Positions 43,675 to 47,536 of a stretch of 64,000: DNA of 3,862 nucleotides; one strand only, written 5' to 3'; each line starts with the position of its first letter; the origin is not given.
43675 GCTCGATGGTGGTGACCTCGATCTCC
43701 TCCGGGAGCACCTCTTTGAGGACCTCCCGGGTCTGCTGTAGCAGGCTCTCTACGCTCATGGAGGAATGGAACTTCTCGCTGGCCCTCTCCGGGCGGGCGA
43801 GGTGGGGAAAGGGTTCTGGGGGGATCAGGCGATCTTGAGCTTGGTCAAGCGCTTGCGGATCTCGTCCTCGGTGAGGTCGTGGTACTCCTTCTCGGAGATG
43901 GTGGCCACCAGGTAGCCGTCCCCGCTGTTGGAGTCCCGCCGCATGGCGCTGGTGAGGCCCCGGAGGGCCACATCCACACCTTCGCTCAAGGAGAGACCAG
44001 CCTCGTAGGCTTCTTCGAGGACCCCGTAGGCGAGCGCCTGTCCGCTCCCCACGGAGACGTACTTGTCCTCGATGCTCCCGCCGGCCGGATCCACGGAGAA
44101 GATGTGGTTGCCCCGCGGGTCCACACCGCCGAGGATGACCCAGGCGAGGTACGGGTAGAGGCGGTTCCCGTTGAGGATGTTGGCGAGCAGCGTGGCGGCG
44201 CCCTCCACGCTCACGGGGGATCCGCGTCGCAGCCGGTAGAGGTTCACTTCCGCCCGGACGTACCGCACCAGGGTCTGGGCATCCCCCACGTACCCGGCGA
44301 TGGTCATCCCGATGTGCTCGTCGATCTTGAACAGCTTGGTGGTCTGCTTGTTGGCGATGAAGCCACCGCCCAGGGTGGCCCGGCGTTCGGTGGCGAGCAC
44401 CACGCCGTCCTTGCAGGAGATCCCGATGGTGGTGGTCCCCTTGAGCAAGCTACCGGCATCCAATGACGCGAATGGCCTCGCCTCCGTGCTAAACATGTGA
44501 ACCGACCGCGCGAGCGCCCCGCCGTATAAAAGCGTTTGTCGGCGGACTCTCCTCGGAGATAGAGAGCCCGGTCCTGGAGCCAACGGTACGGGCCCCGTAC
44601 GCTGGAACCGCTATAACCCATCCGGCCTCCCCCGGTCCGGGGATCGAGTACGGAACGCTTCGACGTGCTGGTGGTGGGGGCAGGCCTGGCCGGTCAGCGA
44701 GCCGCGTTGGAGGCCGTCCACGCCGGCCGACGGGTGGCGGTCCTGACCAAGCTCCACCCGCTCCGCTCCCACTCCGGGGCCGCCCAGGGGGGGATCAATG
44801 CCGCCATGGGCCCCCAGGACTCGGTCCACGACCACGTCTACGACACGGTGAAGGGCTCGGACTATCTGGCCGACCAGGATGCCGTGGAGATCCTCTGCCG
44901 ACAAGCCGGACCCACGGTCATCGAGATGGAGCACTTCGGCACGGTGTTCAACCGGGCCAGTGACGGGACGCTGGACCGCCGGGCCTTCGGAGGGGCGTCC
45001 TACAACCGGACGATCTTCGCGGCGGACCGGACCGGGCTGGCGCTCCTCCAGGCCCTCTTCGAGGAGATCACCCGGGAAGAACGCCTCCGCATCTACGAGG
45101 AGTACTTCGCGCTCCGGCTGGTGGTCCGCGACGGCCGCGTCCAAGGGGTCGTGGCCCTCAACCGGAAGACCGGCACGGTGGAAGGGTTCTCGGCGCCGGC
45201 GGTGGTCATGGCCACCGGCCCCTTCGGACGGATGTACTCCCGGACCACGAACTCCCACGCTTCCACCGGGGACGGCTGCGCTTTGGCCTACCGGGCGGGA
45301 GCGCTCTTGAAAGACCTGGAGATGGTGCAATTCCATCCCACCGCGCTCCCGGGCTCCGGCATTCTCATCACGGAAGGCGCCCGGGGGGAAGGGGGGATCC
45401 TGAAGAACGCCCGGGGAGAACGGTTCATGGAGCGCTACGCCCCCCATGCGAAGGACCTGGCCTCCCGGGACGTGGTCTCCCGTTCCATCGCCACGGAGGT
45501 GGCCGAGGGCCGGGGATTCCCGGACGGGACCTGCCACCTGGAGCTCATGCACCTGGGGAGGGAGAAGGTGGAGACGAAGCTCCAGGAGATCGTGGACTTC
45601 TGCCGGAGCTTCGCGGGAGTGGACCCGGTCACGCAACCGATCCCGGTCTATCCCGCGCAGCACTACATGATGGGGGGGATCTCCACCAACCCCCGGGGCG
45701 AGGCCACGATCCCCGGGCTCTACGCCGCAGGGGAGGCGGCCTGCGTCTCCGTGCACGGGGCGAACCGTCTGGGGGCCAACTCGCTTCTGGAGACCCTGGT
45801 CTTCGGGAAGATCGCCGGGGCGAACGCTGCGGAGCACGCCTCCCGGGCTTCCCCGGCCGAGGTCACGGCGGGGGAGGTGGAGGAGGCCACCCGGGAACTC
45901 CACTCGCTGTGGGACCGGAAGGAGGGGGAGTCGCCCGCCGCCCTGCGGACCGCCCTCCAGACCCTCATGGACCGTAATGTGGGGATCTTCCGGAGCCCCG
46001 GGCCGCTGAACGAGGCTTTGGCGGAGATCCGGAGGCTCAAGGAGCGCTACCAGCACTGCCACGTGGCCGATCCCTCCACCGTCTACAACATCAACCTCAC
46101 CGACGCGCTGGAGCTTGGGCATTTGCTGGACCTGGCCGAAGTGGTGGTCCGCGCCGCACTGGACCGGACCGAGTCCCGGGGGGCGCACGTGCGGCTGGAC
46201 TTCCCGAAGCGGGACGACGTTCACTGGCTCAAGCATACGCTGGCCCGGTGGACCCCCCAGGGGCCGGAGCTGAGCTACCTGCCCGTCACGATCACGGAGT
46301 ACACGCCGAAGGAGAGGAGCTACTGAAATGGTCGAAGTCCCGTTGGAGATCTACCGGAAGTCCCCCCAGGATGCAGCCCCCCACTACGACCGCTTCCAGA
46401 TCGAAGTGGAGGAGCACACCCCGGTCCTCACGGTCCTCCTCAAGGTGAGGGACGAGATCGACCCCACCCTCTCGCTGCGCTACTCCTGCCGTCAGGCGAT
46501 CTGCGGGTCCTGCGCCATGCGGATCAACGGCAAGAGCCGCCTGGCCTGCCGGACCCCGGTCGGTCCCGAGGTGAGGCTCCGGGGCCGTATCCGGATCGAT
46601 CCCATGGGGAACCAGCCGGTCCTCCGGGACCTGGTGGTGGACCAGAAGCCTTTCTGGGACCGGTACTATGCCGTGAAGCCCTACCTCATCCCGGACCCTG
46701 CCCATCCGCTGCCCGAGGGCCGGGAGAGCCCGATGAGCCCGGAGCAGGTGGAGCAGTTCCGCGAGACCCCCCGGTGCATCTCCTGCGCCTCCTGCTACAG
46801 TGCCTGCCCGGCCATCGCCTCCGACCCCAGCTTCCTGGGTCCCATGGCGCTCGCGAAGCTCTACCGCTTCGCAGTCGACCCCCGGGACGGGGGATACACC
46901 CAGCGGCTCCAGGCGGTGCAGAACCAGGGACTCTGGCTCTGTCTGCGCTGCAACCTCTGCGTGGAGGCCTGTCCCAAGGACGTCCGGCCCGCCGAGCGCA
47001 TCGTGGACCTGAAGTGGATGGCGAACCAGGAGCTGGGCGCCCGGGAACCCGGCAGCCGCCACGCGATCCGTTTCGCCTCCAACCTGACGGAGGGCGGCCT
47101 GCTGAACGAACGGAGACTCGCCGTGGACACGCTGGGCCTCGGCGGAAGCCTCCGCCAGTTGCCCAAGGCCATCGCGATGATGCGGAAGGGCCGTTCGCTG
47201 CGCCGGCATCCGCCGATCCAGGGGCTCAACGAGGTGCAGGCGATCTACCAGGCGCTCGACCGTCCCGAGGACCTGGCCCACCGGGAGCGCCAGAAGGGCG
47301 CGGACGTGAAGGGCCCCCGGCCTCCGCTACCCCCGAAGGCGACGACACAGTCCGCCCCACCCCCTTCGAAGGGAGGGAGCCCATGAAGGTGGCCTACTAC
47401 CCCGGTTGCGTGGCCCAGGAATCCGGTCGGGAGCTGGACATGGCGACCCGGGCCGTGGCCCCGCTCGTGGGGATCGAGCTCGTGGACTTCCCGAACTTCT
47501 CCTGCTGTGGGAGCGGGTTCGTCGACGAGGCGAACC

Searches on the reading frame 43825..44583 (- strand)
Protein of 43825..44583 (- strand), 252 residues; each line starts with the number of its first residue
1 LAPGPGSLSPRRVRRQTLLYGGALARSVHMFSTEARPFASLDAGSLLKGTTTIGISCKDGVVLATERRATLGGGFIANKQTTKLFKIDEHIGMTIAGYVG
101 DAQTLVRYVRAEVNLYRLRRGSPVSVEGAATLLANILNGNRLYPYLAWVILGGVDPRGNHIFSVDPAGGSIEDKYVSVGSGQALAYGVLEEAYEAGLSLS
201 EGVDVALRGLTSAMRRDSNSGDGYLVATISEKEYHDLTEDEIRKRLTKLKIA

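Call 53: search_protein_families(library=pfam, proteins=[window:43825-44583:-], max_evalue=0.00001)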
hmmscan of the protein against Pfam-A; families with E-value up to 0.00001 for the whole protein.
window:43825-44583:- (252 aa): 1 family
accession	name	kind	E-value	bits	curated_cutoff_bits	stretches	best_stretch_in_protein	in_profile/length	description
PF00227.31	Proteasome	-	2.5e-53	181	22.4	1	48-229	3-189/189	Proteasome subunit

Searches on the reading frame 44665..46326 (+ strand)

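Call 53: search_protein_families(library=pfam, proteins=[window:44665-46326:+], max_evalue=0.00001)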
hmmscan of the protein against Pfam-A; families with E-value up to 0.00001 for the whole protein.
window:44665-46326:+ (553 aa): 5 families
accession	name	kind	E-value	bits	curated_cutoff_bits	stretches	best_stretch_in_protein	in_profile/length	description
PF00890.30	FAD_binding_2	-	1.6e-106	357.4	20.4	1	2-374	3-414/414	FAD binding domain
PF02910.25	Succ_DH_flav_C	-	3.5e-42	143.9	20.8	1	428-553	1-130/130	Fumarate reductase flavoprotein C-term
PF01134.28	GIDA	-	3.6e-08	33.3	22.1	1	2-220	3-182/391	Glucose inhibited division protein A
PF01266.30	DAO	-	2.7e-07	30.9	27.9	1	2-195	3-217/353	FAD dependent oxidoreductase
PF07992.20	Pyr_redox_2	-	9.5e-07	28.9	26.1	0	2-76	4-78/291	Pyridine nucleotide-disulphide oxidoreductase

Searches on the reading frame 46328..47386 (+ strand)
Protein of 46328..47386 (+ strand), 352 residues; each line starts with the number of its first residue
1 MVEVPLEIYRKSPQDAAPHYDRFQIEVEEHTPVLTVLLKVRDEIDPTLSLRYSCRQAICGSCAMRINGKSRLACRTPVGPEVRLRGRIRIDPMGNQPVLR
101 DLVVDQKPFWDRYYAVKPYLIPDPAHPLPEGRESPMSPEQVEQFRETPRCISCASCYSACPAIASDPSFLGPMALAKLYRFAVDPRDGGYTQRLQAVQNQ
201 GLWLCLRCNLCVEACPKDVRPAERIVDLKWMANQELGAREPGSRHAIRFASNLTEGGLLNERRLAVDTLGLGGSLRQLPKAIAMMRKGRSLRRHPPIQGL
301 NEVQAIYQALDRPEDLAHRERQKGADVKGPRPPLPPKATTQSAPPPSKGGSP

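Call 54: search_protein_families(library=pfam, proteins=[window:46328-47386:+], max_evalue=0.00001)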
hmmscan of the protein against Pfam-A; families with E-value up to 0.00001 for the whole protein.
window:46328-47386:+ (352 aa): 5 families
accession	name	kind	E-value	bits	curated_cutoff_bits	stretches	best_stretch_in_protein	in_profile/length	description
PF13085.11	Fer2_3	-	6.9e-31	106.9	27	1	6-110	2-106/107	2Fe-2S iron-sulfur cluster binding domain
PF13183.11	Fer4_8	-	1.7e-10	41.7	27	1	149-219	4-68/68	4Fe-4S dicluster domain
PF13237.11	Fer4_10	-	3.5e-09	36.9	25.5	1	146-216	5-53/53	4Fe-4S dicluster domain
PF13187.11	Fer4_9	-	6.9e-07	29.6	27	1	149-218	1-50/52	4Fe-4S dicluster domain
PF13534.11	Fer4_17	-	9.4e-06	26.5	22.2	1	149-219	1-60/61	4Fe-4S dicluster domain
